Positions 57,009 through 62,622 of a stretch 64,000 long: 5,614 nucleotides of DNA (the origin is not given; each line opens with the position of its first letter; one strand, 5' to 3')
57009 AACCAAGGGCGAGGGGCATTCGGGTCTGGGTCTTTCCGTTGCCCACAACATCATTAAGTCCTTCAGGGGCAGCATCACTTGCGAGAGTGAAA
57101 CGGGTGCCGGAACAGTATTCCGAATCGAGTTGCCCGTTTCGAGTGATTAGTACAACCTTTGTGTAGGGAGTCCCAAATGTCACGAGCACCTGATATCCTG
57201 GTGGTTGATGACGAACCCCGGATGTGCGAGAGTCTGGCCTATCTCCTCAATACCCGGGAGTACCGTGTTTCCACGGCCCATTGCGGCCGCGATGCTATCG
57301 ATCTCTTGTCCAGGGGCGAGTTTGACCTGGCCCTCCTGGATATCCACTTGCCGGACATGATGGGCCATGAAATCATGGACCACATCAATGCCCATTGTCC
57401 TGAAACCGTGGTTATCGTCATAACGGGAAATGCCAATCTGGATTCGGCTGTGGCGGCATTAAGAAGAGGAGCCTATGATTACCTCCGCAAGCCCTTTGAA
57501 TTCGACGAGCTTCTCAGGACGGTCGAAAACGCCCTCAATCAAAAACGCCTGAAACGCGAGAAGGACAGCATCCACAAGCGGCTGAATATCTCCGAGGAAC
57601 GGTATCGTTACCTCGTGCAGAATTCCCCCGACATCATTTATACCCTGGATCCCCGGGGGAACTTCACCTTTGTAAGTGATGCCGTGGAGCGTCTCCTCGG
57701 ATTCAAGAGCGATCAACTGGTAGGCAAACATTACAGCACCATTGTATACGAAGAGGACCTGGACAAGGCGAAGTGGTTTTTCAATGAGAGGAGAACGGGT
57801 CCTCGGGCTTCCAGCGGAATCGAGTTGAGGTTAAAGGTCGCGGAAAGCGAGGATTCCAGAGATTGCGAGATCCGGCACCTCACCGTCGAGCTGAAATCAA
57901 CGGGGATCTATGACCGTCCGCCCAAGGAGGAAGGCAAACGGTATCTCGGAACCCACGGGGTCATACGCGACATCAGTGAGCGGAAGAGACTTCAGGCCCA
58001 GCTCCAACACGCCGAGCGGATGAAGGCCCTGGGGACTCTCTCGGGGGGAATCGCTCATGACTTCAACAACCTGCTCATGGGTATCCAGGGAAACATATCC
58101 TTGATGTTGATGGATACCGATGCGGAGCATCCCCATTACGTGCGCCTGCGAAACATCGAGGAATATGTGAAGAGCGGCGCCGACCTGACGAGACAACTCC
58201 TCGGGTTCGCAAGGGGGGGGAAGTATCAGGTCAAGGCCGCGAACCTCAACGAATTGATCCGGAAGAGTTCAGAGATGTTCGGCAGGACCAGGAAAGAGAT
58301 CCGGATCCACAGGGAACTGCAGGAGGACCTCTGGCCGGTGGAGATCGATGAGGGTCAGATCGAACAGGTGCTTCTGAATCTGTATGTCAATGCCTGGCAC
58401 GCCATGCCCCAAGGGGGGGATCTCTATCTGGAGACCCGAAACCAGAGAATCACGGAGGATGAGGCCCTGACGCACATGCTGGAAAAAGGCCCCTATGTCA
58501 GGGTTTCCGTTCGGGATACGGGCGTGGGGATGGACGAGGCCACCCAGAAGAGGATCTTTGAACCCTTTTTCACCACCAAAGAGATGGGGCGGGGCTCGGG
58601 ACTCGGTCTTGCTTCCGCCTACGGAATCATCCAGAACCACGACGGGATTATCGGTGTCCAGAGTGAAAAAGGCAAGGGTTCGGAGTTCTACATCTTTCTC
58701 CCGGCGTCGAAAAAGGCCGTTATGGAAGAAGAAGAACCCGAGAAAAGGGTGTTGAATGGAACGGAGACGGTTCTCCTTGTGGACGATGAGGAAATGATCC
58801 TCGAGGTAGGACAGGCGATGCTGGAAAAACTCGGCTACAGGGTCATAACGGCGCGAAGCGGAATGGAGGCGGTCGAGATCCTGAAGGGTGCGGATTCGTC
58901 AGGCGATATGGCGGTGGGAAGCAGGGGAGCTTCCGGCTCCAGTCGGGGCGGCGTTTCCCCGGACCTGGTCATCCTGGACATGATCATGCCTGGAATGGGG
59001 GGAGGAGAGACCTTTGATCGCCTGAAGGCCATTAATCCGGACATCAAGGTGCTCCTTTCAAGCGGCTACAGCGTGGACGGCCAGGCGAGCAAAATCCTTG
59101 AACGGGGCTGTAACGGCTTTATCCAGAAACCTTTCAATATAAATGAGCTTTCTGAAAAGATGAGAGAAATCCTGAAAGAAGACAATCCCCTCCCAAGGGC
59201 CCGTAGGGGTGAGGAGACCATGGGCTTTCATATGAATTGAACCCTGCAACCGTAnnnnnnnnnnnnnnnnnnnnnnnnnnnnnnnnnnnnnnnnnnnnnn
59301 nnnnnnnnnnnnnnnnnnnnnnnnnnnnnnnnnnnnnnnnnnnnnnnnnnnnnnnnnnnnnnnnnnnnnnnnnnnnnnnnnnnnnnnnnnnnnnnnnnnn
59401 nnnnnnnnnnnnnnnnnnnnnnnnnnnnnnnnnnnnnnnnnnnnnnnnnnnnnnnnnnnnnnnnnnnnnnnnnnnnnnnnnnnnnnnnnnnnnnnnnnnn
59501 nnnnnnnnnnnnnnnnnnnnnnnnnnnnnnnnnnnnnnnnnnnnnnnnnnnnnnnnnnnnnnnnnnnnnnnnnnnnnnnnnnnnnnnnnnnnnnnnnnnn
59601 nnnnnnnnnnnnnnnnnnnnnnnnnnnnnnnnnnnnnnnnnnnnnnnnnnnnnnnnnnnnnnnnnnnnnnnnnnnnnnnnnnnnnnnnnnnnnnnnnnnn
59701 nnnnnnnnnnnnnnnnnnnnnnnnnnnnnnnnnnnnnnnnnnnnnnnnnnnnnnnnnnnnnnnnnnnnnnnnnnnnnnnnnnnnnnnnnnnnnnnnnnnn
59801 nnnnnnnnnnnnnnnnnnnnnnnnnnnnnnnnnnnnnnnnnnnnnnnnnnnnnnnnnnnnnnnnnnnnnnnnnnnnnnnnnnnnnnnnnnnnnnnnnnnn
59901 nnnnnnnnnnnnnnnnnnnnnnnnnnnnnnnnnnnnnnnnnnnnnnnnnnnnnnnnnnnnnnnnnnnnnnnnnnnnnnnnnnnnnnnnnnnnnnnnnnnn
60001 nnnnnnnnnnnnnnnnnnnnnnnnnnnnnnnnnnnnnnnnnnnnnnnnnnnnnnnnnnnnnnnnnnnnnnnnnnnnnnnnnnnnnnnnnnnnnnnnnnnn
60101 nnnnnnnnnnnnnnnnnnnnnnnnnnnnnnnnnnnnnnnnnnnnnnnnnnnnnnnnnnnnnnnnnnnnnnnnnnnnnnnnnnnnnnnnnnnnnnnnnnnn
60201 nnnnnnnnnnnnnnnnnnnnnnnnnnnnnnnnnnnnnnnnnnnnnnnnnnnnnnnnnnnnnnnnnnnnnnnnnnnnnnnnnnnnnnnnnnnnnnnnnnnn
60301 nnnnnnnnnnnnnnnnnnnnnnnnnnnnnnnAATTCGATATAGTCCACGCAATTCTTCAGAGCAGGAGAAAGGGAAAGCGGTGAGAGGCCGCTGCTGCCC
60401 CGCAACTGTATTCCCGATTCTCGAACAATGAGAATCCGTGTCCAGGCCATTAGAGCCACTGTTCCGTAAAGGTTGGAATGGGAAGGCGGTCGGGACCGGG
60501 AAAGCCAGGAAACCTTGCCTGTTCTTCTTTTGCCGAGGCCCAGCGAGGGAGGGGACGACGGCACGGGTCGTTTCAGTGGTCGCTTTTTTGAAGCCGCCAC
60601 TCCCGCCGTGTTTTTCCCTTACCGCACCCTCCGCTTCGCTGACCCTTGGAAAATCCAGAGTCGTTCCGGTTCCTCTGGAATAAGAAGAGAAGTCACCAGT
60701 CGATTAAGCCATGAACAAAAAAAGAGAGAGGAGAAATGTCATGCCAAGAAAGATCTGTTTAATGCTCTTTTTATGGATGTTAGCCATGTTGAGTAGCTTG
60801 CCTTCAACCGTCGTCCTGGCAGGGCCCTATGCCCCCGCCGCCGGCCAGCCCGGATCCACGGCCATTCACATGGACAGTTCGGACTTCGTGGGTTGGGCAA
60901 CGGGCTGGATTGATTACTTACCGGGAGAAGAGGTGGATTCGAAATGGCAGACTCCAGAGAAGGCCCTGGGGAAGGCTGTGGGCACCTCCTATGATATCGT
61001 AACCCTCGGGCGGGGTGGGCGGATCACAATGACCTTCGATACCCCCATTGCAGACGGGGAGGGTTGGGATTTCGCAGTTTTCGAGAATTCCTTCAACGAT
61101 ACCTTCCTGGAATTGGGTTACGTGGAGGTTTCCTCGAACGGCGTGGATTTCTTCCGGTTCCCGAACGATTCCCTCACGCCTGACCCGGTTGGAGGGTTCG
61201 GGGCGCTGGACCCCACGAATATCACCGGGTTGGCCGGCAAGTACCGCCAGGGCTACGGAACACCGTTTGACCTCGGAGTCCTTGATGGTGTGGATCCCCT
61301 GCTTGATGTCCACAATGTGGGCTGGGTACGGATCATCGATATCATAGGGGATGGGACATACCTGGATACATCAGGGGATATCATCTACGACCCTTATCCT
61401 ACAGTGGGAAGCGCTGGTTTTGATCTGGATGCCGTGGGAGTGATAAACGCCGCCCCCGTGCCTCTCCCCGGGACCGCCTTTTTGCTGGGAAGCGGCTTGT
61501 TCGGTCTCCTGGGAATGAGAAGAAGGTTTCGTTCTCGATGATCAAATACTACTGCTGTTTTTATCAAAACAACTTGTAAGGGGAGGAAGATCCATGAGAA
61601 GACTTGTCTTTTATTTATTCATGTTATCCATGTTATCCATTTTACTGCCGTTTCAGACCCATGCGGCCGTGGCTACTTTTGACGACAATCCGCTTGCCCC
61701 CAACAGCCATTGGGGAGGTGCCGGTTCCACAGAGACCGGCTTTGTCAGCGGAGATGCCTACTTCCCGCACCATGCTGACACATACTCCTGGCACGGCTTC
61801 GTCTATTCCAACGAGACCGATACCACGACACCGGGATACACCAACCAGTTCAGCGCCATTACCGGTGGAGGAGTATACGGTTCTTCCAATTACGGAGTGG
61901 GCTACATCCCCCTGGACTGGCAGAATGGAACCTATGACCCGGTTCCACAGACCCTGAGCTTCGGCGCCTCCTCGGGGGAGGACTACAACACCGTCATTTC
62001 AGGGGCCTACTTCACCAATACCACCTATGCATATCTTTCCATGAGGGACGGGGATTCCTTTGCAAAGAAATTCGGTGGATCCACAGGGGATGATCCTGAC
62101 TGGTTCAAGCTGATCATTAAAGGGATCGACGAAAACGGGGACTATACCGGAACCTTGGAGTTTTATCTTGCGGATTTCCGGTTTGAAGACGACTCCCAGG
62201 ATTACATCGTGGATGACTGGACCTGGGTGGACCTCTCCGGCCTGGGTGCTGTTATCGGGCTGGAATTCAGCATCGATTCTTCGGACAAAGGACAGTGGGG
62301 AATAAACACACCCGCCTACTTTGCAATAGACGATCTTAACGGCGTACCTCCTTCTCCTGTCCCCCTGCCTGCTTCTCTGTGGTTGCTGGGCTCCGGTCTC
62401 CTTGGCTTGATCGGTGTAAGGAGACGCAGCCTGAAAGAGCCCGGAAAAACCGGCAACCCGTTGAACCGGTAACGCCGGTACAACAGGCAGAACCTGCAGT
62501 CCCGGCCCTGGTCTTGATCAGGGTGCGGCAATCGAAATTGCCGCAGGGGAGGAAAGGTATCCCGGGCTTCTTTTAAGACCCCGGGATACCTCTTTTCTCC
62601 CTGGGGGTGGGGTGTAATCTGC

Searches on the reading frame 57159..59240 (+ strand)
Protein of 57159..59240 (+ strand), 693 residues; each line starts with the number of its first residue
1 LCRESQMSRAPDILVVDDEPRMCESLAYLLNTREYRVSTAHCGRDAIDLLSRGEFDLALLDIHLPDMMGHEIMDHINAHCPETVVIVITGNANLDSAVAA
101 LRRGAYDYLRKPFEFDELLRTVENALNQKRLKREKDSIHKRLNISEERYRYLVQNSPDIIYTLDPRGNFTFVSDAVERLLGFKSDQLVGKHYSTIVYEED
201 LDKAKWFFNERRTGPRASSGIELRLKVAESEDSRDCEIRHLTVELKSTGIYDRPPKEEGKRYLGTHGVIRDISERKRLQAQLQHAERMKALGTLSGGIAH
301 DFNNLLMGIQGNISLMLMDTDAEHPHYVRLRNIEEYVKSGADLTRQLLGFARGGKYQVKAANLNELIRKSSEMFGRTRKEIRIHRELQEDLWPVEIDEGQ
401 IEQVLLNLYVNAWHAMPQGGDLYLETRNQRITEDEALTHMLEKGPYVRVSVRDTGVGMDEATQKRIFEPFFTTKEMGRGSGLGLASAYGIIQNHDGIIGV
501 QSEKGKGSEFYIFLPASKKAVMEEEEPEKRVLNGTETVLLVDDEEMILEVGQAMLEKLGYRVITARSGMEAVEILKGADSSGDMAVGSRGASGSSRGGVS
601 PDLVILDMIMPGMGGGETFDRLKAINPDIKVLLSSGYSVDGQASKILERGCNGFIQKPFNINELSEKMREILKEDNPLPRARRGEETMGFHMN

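Call 68: search_protein_families(library=pfam, proteins=[window:57159-59240:+], max_evalue=0.00001)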
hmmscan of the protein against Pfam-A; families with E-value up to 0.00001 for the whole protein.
window:57159-59240:+ (693 aa): 5 families
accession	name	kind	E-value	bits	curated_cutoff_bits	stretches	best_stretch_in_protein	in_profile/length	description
PF00072.30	Response_reg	-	5.1e-51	172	30.2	2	13-122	1-110/111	Response regulator receiver domain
PF02518.31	HATPase_c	-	2.2e-19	70.4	26.4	1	397-517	2-110/111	Histidine kinase-, DNA gyrase B-, and HSP90-like ATPase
PF00989.32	PAS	-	1.1e-10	41.9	22.6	1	147-246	1-94/113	PAS fold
PF13188.13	PAS_8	-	1.1e-08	35.1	21.8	1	147-190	1-45/65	PAS domain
PF13426.13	PAS_9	-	1.4e-07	32.2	27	1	157-274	1-103/103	PAS domain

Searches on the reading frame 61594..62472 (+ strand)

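Call 68: search_protein_families(library=pfam, proteins=[window:61594-62472:+], max_evalue=0.00001)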
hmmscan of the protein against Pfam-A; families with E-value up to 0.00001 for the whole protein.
window:61594-62472:+ (292 aa): 1 family
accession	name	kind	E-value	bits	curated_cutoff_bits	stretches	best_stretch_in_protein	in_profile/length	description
PF14717.12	DUF4465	-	5.2e-60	203.2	25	1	64-248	4-176/176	Domain of unknown function (DUF4465)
